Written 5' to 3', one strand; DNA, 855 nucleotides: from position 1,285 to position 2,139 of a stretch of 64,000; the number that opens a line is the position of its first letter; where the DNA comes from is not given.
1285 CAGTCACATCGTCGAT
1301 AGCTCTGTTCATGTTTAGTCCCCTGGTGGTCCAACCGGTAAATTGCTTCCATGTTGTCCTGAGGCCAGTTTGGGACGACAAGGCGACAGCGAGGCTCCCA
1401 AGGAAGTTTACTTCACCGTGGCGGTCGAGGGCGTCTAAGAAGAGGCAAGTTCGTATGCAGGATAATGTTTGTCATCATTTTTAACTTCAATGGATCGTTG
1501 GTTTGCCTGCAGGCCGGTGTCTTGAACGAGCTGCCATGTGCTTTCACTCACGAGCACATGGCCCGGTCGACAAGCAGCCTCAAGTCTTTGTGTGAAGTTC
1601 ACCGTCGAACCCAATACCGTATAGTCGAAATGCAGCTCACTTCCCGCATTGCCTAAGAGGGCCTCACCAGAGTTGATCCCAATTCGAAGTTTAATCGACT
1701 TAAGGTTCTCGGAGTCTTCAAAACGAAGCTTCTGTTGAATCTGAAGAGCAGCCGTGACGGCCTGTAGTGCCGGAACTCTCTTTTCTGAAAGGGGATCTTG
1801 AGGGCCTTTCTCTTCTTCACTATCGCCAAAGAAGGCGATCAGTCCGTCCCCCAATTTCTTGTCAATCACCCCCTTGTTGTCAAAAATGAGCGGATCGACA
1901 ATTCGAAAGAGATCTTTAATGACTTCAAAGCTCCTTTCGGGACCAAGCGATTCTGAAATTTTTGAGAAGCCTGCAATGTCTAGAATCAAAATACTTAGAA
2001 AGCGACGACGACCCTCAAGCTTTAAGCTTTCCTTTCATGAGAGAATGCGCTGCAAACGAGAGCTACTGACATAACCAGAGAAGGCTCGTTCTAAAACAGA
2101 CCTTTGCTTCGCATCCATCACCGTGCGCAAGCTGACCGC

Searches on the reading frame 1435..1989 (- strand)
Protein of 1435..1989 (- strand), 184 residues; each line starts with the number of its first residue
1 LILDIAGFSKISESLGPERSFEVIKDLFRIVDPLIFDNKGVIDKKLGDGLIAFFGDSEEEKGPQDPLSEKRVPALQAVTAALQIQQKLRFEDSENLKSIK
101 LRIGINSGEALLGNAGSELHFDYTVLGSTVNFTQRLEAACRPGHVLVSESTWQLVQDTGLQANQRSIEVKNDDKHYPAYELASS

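Call 84: search_protein_families(library=pfam, alignment_id=A9, max_evalue=0.00001)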
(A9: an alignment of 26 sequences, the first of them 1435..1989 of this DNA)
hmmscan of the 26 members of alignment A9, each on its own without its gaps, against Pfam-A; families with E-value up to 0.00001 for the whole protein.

A. member 1, window:1435-1989:- (184 aa): 1 family
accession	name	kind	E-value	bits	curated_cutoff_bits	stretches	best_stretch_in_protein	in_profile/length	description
PF00211.25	Guanylate_cyc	-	1.5e-18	67.5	21.9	1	3-171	14-172/183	Adenylate and Guanylate cyclase catalytic domain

B. families by the number of members that match (of 26 scanned): 55 families (the first 25 are shown)
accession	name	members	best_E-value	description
PF00006.31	ATP-synt_ab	1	7.3e-86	ATP synthase alpha/beta family, nucleotide-binding domain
PF00158.32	Sigma54_activat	1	2e-65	Sigma-54 interaction domain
PF09674.15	DUF2400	1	2.4e-65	Protein of unknown function (DUF2400)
PF01514.23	YscJ_FliF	1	4e-59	Secretory protein of YscJ/FliF family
PF01596.23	Methyltransf_3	1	1e-54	O-methyltransferase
PF01706.21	FliG_C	1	5.9e-45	FliG C-terminal domain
PF00669.25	Flagellin_N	1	4.2e-43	Bacterial flagellin N-terminal helical region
PF08345.17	YscJ_FliF_C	1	5.6e-43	Flagellar M-ring protein C-terminal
PF07195.17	FliD_C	1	7e-37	Flagellar hook-associated protein 2 C-terminus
PF01973.23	MptE-like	1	2.1e-35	6-hydroxymethylpterin diphosphokinase MptE-like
PF14842.11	FliG_N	1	1.5e-29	FliG N-terminal domain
PF00072.30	Response_reg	1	5e-28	Response regulator receiver domain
PF14841.11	FliG_M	1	2.2e-26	FliG middle domain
PF18269.6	T3SS_ATPase_C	1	1.9e-25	T3SS EscN ATPase C-terminal domain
PF07719.23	TPR_2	1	8.4e-25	Tetratricopeptide repeat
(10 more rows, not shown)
